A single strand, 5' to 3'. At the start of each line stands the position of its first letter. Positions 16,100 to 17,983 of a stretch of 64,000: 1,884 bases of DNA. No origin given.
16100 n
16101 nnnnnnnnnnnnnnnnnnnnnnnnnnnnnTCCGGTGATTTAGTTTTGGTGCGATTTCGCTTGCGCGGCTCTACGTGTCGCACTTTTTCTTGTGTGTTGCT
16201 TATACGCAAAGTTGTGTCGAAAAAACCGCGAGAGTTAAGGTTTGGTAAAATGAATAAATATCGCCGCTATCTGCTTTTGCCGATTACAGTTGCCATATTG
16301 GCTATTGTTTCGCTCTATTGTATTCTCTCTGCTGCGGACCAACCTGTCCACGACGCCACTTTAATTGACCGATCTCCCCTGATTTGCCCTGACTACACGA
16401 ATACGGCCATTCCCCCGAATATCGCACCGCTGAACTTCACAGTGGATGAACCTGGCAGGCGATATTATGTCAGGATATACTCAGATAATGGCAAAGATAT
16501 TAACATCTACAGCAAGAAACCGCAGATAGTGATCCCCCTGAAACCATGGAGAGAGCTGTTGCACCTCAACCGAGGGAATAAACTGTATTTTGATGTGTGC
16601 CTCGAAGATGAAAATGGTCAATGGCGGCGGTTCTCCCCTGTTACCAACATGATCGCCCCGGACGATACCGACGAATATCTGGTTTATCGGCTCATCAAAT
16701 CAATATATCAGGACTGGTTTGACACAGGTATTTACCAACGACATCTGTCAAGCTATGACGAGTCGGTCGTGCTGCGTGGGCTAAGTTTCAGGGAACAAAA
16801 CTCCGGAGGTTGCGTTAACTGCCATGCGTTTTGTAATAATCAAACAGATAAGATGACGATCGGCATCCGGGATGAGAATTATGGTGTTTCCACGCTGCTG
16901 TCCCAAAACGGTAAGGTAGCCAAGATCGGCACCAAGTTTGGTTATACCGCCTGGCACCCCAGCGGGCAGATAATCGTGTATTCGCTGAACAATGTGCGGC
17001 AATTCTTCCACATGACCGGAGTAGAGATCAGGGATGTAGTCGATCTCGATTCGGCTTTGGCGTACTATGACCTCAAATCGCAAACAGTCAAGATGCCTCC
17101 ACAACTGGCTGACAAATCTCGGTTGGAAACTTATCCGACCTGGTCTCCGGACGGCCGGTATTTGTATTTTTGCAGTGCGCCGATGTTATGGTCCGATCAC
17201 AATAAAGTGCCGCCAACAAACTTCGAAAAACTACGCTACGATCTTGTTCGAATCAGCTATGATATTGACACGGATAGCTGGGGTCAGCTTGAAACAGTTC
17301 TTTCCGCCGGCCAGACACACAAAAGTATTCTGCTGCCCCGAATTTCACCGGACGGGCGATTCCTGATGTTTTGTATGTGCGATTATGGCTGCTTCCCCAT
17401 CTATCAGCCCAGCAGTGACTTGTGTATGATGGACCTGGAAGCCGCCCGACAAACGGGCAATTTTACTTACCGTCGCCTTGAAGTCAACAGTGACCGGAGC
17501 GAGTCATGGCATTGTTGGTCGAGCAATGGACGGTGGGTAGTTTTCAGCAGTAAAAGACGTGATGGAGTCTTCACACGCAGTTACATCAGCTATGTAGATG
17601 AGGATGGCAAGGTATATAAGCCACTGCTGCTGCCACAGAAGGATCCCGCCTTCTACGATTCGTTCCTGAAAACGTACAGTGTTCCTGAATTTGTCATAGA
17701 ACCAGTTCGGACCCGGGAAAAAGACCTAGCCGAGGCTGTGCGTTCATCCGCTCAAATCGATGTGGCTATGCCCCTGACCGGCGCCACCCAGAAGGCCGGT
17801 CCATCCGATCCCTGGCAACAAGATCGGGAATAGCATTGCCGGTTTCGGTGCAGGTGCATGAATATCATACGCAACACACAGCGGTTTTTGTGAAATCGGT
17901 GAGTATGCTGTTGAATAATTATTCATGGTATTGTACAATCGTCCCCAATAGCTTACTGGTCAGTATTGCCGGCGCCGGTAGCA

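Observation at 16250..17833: B proteins pair a single c-type heme attachment motif with a TolB/PD40-type propeller behind a membrane anchor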

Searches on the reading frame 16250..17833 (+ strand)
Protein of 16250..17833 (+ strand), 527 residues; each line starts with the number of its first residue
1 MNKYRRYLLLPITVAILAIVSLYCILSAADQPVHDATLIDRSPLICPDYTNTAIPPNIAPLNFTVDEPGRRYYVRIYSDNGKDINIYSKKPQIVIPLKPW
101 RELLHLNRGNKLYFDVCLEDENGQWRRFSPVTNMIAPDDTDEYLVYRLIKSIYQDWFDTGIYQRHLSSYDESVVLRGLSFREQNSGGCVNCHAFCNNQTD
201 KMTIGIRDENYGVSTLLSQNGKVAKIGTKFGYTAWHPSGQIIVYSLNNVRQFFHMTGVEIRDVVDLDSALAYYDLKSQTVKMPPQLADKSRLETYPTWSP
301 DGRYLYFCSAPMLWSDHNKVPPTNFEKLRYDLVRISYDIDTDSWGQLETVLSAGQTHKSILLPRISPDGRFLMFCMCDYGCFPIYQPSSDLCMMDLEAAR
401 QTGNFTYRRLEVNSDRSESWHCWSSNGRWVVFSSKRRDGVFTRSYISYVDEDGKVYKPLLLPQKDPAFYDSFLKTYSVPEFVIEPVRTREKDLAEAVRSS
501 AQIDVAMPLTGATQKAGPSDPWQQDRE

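Call 8: search_protein_families(library=pfam, proteins=[window:16250-17833:+], max_evalue=0.1)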
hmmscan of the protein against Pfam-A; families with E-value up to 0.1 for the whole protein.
window:16250-17833:+ (527 aa): 2 families
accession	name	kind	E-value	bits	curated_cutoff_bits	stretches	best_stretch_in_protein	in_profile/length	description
PF07676.18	PD40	-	1.5e-17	63.5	20.9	2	288-309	6-27/38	WD40-like Beta Propeller Repeat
PF00930.27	DPPIV_N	-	0.0045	16.2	22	0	270-309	25-61/354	Dipeptidyl peptidase IV (DPP IV) N-terminal region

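Call 9: search_protein_families(library=ncbifam, proteins=[window:16250-17833:+], max_evalue=0.1)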
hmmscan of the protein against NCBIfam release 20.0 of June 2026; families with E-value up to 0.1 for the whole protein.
window:16250-17833:+ (527 aa): 4 families
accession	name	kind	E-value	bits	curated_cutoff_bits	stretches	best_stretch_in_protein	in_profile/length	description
TIGR02800.1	propeller_TolB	equivalog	2.1e-05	23.6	343.15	0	359-459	324-405/418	Tol-Pal system beta propeller repeat protein TolB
NF002183.0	PRK01029.1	equivalog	2.3e-05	23.6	405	1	272-310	307-346/429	Tol-Pal system protein TolB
NF053518.1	DipepPtdsDpp5Prph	equivalog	0.00032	19.3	900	1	234-342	201-301/655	dipeptidyl-peptidase Dpp5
TIGR01439.1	lp_hng_hel_AbrB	domain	0.04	13.6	28.3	1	88-114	5-30/44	transcriptional regulator, AbrB family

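Call 15: find_homologous_proteins(query=window:16250-17833:+)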
Query window:16250-17833:+ (527 aa): 5350 proteins with E <= 0.001 among 8000 candidates; the best 120 are listed.
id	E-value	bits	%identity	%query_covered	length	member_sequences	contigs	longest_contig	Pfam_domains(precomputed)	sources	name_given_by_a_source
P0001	0.0e+0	1248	100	100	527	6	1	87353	PF07676.19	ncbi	-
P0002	0.0e+0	1172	93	100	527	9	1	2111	PF26550.2,PF07676.19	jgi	-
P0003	0.0e+0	1124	90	99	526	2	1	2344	PF26549.1,PF26550.2,PF07676.19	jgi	jgi:hypothetical protein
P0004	0.0e+0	1071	86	100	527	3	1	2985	PF26550.2,PF07676.19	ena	-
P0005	6.1e-293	990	80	100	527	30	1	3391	PF07676.19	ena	-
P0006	1.8e-290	982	78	100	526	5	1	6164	PF26549.1,PF07676.19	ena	-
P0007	5.7e-290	981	79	100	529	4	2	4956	PF26549.1,PF07676.19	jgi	jgi:hypothetical protein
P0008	3.9e-287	971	78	100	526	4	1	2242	PF07676.19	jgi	jgi:hypothetical protein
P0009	7.8e-280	947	77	100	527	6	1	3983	PF26549.1,PF07676.19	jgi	jgi:hypothetical protein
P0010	1.2e-270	917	73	99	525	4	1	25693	PF26549.1,PF07676.19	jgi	-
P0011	3.2e-266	902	72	100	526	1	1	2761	PF07676.19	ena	-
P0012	4.7e-265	898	74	100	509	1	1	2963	PF07676.19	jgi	-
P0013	3.0e-262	889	70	100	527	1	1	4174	PF26549.1,PF07676.19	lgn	-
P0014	5.0e-231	786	74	85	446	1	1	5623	PF26550.2,PF07676.19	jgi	jgi:hypothetical protein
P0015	4.2e-228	776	64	95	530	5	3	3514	PF26550.2,PF07676.19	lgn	-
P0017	1.1e-218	745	64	92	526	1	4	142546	PF26550.2,PF07676.19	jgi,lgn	jgi:hypothetical protein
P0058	2.4e-202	691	58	98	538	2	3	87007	PF26549.1,PF26550.2,PF07676.19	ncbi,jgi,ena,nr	ncbi:MAG TPA: hypothetical protein VMW72_07270 [Sedimentisphaerales bacterium]|nr:hypothetical prote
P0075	1.4e-200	686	60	90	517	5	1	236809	PF26549.1,PF26550.2,PF07676.19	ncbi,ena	-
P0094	1.5e-199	682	56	98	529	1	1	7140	PF26549.1,PF26550.2,PF07676.19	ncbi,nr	ncbi:MAG: cytochrome C biosynthesis protein [Planctomycetota bacterium]|nr:cytochrome C biosynthesis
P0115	6.6e-199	680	57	99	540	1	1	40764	PF26549.1,PF26550.2,PF07676.19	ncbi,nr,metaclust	ncbi:MAG: hypothetical protein A2Z25_02350 [Planctomycetes bacterium RBG_16_55_9]|nr:MAG: hypothetic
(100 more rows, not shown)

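Call 20: search_solved_structures(query=A2, max_evalue=1)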
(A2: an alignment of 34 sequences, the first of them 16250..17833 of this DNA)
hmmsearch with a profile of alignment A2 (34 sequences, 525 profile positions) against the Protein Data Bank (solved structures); distinct sequences matched with E-value up to 1: 2.
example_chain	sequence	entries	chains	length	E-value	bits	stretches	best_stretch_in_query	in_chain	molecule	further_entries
2ojh_A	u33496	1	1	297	0.0089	17.8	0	287-310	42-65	Uncharacterized protein Atu1656/AGR_C_3050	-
9dx1_D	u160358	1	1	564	0.99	11.1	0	339-400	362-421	Protein SEC13 homolog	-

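Call 21: find_encoding_contigs(protein=P0075, flank=10000, max_places=3)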
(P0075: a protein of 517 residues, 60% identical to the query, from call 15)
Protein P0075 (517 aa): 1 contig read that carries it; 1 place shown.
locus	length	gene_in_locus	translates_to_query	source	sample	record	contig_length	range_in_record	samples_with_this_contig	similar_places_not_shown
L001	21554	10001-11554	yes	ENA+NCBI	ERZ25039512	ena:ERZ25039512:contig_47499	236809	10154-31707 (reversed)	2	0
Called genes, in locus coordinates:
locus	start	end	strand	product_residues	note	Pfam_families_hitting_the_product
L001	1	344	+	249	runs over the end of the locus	PF20260:PUA_4, PF04452:Methyltrans_RNA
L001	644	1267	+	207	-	-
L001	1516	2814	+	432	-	PF13393:tRNA-synt_His, PF00587:tRNA-synt_2b, PF03129:HGTP_anticodon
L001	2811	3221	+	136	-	-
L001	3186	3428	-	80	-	-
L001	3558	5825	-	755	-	PF03422:CBM_6, PF18099:CBM_35_2, PF03793:PASTA, PF02055:Glyco_hydro_30, PF02057:Glyco_hydro_59, PF17189:Glyco_hydro_30C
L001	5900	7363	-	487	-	PF00754:F5_F8_type_C, PF22633:F5_F8_type_C_2, PF03935:SKN1_KRE6_Sbg1, PF00722:Glyco_hydro_16, PF26113:GH16_XgeA, PF03935:SKN1_KRE6_Sbg1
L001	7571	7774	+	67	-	-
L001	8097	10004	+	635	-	PF19529:DUF6057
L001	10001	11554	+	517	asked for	PF26549:Tricorn_N (faint), PF26550:Tricorn_2nd (faint), PF07676:PD40 (weak)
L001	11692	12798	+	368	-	PF01042:Ribonuc_L-PSP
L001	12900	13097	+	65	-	-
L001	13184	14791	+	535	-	PF19529:DUF6057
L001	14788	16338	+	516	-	PF26550:Tricorn_2nd (faint), PF07676:PD40 (weak), PF26549:Tricorn_N (weak)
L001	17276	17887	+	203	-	PF03602:Cons_hypoth95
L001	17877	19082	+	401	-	PF01743:PolyA_pol, PF12627:PolyA_pol_RNAbd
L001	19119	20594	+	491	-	PF10518:TAT_signal (faint), PF00884:Sulfatase, PF01663:Phosphodiest (faint), PF16347:SGSH_C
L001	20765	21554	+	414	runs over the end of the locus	-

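Call 22: find_encoding_contigs(protein=P0017, flank=10000, max_places=3)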
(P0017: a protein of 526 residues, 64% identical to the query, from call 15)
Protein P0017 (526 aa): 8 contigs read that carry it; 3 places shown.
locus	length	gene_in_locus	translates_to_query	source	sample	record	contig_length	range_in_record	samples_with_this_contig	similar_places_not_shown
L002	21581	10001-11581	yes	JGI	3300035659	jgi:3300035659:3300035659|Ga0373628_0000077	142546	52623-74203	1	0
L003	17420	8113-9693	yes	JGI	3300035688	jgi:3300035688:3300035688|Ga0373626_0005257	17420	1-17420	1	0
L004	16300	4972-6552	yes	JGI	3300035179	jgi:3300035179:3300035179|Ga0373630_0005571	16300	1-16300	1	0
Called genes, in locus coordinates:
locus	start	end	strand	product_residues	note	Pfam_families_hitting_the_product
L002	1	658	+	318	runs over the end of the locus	PF01073:3Beta_HSD, PF01370:Epimerase, PF02719:Polysacc_synt_2, PF04321:RmlD_sub_bind, PF16363:GDP_Man_Dehyd, PF07993:NAD_binding_4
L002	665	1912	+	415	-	PF00155:Aminotran_1_2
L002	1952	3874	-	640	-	PF03169:OPT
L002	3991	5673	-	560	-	PF01401:Peptidase_M2, PF01432:Peptidase_M3, PF02074:Peptidase_M32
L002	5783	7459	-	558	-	PF01401:Peptidase_M2, PF01432:Peptidase_M3, PF02074:Peptidase_M32 (weak)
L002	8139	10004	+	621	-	PF19529:DUF6057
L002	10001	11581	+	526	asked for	PF26550:Tricorn_2nd (faint), PF07676:PD40 (weak)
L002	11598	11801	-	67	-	-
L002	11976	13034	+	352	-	PF02547:Queuosine_synth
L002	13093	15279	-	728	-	PF02837:Glyco_hydro_2_N, PF22666:Glyco_hydro_2_N2, PF00703:Glyco_hydro_2, PF02836:Glyco_hydro_2_C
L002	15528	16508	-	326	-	PF13489:Methyltransf_23, PF07021:MetW, PF08241:Methyltransf_11, PF08242:Methyltransf_12, PF13649:Methyltransf_25, PF13847:Methyltransf_31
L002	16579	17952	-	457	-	PF09913:DUF2142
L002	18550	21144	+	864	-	PF13385:Laminin_G_3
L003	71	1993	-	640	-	PF03169:OPT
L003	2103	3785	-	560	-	PF01401:Peptidase_M2, PF01432:Peptidase_M3, PF02074:Peptidase_M32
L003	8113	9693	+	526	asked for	PF26550:Tricorn_2nd (faint), PF07676:PD40 (weak)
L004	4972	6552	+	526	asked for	PF26550:Tricorn_2nd (faint), PF07676:PD40 (weak)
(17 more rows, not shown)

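Call 23: find_encoding_contigs(protein=P0001, flank=10000, max_places=3)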
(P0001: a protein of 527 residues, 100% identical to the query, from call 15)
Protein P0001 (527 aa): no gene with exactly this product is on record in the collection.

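Call 28: predict_structure(alignment_id=A2)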
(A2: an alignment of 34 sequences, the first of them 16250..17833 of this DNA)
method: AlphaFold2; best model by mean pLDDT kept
length: 527 residues; sequences in the alignment: 34
mean_pLDDT: 87.1   pTM: 0.86
mean pLDDT of the five models: 87.1, 85.8, 84.8, 84.6, 83.8
residues with pLDDT >= 90: 329; 70-90: 127; 50-70: 59; < 50: 12
segments of 3 or more residues with pLDDT < 50: 520-527
pLDDT, mean of each block of 10 residues (from residue 1): 66 88 67 80 94 97 95 97 95 96 98 96 93 97 90 68 94 93 78 94 91 92 92 94 86 54 72 93 88 95 97 85 87 97 95 94 96 92 76 95 93 87 97 75 90 94 80 69 95 94 83 57 38
secondary structure, 60 per line:
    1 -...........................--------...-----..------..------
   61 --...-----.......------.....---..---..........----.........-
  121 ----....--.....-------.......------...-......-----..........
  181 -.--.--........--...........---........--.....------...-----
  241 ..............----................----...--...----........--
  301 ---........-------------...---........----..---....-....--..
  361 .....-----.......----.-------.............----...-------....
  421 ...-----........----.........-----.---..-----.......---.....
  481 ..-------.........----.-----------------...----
elements in order: H2-28 E37-39 E63-65 E71-77 E84-88 H97-106 E111-119 E125-128 E131-135 E143-149 E160-165 E171-176 H177-180 E188-195 E198-208 E212-219 E222-226 E233-235 E241-254 E259-274 E279-281 E291-298 E304-311 E331-338 E348-351 H353-356 E359-365 E371-377 E390-395 H396-402 E407-409 E417-423 E429-436 E441-449 H466-472 E476-482 H490-498

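Call 32: search_protein_representatives(protein=window:16250-17833:+)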
Query: 527 residues. Proteins with E-value up to 0.001 (for the whole library): 2263; up to 1e-10: 1345; up to 1e-30: 496. The best 150 are listed.
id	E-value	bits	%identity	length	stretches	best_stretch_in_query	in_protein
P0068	2.9e-202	689.5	58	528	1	2-527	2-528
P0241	1.3e-166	571.9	55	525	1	3-503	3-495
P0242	2.3e-163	561.1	49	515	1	39-527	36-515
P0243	2.5e-154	531.3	48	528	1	13-518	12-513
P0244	2.5e-146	504.9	46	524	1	11-516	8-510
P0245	1.3e-145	502.5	47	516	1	41-515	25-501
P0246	6.2e-144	497.0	46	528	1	3-518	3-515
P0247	4.5e-142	490.8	48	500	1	28-499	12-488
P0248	3.4e-141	487.9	44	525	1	12-523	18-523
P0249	4.0e-140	484.4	50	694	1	7-501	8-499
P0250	7.5e-140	483.5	46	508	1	5-500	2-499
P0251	1.3e-137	476.1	49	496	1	44-497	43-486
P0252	3.3e-137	474.8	45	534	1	14-519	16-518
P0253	5.3e-137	474.1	51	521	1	35-498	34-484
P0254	7.5e-137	473.6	46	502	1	74-524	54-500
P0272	7.1e-120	417.6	46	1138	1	45-505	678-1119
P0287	1.3e-110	387.0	41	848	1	41-507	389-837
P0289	1.1e-108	380.6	40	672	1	2-492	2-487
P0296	1.6e-104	366.9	40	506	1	25-498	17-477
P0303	1.3e-100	354.0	40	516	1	35-496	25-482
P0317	1.2e-94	334.4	38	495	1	16-493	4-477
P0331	6.7e-90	318.6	39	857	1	43-499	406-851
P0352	2.3e-87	310.3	38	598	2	93-522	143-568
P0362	6.8e-84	298.8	36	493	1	17-498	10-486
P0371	2.7e-81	290.2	36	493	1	15-498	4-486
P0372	3.2e-81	290.0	35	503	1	18-505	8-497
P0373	4.6e-81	289.5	36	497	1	16-499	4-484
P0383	5.6e-80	285.9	39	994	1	46-501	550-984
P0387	9.3e-79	281.9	37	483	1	16-486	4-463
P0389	3.1e-78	280.1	38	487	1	16-486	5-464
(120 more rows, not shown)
